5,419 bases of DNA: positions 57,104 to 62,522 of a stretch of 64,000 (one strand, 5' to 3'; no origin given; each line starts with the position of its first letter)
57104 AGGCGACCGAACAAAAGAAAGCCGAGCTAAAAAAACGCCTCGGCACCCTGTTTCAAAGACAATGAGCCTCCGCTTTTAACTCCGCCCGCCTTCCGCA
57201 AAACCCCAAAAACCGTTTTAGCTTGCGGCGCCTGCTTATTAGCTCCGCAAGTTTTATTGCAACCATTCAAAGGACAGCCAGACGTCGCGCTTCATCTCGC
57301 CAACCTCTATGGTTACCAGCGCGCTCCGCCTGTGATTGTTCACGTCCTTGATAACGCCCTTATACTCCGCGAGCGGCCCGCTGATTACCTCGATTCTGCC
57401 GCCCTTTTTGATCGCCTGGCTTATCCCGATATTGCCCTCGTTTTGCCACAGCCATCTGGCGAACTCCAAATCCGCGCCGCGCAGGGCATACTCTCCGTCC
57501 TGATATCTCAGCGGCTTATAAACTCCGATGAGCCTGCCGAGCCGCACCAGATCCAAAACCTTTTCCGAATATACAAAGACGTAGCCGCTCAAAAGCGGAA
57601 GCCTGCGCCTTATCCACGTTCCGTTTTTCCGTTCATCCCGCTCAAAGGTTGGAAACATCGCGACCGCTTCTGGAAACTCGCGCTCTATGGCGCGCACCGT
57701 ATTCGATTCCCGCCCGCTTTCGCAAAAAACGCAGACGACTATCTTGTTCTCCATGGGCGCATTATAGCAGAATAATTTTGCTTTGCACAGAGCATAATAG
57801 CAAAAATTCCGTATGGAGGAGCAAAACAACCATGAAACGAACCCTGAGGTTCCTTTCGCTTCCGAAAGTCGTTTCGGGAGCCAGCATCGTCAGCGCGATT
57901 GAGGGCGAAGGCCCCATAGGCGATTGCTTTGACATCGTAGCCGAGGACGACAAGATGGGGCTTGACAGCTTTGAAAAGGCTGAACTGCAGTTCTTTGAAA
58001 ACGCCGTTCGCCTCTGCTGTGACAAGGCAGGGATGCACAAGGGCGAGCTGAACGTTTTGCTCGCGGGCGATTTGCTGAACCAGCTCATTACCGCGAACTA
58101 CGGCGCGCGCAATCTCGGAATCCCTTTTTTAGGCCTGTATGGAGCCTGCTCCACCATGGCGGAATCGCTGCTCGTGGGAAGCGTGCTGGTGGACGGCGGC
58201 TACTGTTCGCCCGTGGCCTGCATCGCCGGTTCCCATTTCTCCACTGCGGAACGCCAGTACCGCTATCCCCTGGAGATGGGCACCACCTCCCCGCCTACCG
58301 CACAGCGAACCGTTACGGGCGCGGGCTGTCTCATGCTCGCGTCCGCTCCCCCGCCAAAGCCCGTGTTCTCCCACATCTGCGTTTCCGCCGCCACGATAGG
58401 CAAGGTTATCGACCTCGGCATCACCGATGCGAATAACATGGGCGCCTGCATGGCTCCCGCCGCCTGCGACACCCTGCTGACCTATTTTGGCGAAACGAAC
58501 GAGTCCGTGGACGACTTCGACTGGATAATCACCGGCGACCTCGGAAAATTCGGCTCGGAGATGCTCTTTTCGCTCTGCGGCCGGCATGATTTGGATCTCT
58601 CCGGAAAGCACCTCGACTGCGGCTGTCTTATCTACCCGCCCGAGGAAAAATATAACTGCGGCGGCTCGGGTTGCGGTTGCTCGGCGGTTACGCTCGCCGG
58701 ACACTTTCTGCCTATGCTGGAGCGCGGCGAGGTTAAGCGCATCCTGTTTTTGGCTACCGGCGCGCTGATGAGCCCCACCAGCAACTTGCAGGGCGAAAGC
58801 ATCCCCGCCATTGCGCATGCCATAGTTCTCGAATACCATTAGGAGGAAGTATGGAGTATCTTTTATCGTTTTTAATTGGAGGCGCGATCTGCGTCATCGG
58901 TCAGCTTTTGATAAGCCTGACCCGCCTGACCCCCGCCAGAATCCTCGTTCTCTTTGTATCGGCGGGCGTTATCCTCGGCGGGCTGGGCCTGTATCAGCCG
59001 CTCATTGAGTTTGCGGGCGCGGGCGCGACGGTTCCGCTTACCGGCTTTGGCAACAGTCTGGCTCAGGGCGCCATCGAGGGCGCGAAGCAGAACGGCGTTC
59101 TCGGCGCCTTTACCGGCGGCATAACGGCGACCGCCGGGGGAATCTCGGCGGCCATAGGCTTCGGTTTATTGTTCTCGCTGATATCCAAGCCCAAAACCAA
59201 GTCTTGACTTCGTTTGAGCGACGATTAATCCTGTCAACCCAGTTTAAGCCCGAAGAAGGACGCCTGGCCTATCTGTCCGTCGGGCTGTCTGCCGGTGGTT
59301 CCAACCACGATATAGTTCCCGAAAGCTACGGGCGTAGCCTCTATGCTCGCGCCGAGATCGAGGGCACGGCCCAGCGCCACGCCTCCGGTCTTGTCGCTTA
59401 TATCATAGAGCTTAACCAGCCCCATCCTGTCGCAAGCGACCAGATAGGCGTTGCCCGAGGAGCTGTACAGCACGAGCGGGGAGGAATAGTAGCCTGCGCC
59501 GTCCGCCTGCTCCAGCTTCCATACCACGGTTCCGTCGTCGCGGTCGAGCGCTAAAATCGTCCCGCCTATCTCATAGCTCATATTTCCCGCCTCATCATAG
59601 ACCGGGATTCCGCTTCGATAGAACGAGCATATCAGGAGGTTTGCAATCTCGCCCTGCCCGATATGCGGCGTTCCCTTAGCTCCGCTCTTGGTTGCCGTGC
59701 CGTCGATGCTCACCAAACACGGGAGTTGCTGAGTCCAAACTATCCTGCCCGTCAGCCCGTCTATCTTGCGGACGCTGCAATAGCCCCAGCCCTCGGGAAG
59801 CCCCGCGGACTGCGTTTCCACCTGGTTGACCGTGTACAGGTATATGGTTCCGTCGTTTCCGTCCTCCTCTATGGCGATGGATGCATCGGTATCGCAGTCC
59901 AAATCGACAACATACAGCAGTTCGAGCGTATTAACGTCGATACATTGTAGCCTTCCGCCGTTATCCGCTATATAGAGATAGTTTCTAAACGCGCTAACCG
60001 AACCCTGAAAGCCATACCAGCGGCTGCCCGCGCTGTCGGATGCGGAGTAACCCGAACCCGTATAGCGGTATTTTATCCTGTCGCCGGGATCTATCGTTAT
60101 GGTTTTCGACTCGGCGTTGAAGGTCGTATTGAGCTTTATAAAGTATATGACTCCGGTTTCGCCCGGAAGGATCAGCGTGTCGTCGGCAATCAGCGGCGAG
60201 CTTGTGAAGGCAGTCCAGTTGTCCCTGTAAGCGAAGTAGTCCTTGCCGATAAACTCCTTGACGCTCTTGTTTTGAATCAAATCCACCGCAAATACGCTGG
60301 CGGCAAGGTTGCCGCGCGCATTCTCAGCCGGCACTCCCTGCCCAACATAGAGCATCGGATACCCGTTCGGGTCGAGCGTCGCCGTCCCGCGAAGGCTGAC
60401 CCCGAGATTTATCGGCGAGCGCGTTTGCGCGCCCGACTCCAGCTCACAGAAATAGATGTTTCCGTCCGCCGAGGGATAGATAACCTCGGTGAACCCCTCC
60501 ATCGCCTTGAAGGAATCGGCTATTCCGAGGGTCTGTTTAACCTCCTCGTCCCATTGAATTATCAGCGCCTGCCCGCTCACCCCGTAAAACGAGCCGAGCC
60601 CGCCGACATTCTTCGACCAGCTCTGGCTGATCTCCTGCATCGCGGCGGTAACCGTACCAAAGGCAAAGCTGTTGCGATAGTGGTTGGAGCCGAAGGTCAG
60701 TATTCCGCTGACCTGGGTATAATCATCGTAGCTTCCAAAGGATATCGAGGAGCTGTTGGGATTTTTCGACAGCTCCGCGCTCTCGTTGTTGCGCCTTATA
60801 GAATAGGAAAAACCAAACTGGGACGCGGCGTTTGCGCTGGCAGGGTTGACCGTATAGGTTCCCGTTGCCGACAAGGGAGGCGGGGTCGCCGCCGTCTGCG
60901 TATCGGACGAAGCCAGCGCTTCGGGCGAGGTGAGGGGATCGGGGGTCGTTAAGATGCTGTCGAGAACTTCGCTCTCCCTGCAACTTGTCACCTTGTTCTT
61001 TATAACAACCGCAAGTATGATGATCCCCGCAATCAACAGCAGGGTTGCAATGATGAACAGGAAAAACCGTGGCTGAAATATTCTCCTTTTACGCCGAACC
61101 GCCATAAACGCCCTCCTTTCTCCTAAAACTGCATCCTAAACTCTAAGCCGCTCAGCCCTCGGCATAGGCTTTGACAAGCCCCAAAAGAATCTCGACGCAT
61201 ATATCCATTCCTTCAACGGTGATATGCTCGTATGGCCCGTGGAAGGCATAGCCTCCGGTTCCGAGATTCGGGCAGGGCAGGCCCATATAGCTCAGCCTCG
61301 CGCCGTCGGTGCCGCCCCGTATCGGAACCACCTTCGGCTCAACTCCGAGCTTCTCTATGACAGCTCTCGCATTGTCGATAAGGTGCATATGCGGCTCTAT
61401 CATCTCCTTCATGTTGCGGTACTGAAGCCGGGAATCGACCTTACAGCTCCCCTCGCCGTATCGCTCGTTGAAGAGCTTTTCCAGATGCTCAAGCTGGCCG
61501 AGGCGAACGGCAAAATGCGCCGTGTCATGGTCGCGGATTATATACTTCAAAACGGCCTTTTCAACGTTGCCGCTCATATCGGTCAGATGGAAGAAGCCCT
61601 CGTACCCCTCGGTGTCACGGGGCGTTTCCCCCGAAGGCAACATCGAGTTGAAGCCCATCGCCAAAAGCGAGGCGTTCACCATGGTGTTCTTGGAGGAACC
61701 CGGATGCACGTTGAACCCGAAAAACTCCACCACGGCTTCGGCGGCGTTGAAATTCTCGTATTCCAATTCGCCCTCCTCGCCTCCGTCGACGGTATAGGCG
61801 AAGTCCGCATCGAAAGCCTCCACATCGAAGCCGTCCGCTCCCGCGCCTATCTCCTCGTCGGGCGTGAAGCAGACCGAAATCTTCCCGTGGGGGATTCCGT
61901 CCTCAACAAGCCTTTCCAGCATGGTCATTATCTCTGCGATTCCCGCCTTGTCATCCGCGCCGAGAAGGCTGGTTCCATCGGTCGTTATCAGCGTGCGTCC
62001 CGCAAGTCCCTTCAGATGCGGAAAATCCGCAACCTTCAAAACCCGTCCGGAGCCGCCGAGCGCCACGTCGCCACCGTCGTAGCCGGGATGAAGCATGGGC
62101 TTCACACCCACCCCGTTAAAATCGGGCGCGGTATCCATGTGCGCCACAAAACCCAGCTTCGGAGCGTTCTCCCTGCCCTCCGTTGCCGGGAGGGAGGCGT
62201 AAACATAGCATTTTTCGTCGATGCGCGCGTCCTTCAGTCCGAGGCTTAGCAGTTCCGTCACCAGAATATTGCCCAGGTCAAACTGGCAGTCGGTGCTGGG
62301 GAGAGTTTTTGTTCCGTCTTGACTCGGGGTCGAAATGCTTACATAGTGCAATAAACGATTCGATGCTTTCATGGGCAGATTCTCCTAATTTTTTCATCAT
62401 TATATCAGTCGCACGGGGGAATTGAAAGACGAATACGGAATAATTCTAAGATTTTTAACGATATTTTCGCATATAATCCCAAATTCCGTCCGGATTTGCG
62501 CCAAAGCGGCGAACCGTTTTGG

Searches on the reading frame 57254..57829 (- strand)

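Call 11: search_protein_families(library=pfam, proteins=[window:57254-57829:-], max_evalue=0.001)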
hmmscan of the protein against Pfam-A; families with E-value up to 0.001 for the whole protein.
window:57254-57829:- (191 aa): 1 family
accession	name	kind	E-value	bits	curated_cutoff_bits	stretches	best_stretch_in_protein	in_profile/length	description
PF00467.35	KOW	-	6.5e-05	23.1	22.3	1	142-175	1-32/32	KOW motif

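Call 60: search_protein_families(library=ncbifam, proteins=[window:57254-57829:-], max_evalue=0.00001)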
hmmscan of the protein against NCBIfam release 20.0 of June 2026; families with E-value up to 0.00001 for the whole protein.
window:57254-57829:- (191 aa): 2 families
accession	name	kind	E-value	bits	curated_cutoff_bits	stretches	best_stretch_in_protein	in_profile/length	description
NF033641.1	antiterm_LoaP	exception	1.2e-25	90.6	125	1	34-190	4-164/166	antiterminator LoaP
NF033644.1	antiterm_UpxY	subfamily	7.6e-08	32.5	100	1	60-175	28-149/164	UpxY family transcription antiterminator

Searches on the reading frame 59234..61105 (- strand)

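Call 11: search_protein_families(library=pfam, proteins=[window:59234-61105:-], max_evalue=0.001)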
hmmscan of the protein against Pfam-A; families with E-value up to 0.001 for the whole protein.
window:59234-61105:- (623 aa): 2 families
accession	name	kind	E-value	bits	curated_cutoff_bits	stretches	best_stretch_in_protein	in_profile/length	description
PF13570.13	Beta-prop_ACSF4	-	3.7e-07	30.3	133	0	515-603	236-319/329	Beta-alanine-activating enzyme, beta-propeller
PF13360.13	PQQ_2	-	2.8e-06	27.6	27.6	1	444-560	4-83/233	Outer membrane protein assembly factor BamB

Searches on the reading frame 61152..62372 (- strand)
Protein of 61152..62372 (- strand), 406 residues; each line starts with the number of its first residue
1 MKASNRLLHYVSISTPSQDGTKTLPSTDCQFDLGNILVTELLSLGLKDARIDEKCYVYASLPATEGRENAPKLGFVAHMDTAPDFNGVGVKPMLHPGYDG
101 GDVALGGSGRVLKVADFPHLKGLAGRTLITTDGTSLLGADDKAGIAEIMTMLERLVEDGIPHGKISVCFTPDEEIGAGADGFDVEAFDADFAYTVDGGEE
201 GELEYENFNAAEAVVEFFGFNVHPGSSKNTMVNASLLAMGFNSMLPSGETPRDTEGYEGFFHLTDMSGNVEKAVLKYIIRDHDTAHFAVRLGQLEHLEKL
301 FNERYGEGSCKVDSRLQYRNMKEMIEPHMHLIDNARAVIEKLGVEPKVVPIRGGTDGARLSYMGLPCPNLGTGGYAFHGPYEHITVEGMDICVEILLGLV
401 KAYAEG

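Call 11: search_protein_families(library=pfam, proteins=[window:61152-62372:-], max_evalue=0.001)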
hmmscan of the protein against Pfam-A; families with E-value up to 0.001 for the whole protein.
window:61152-62372:- (406 aa): 3 families
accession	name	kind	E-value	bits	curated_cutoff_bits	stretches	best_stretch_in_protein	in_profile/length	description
PF01546.33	Peptidase_M20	-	5e-16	59.7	24.6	1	139-401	34-205/206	Peptidase family M20/M25/M40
PF05343.19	Peptidase_M42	-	7.3e-09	35.5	23.2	1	140-199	134-192/292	M42 glutamyl aminopeptidase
PF07687.19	M20_dimer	-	3.8e-07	30.5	21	1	205-305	1-103/107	Peptidase dimerisation domain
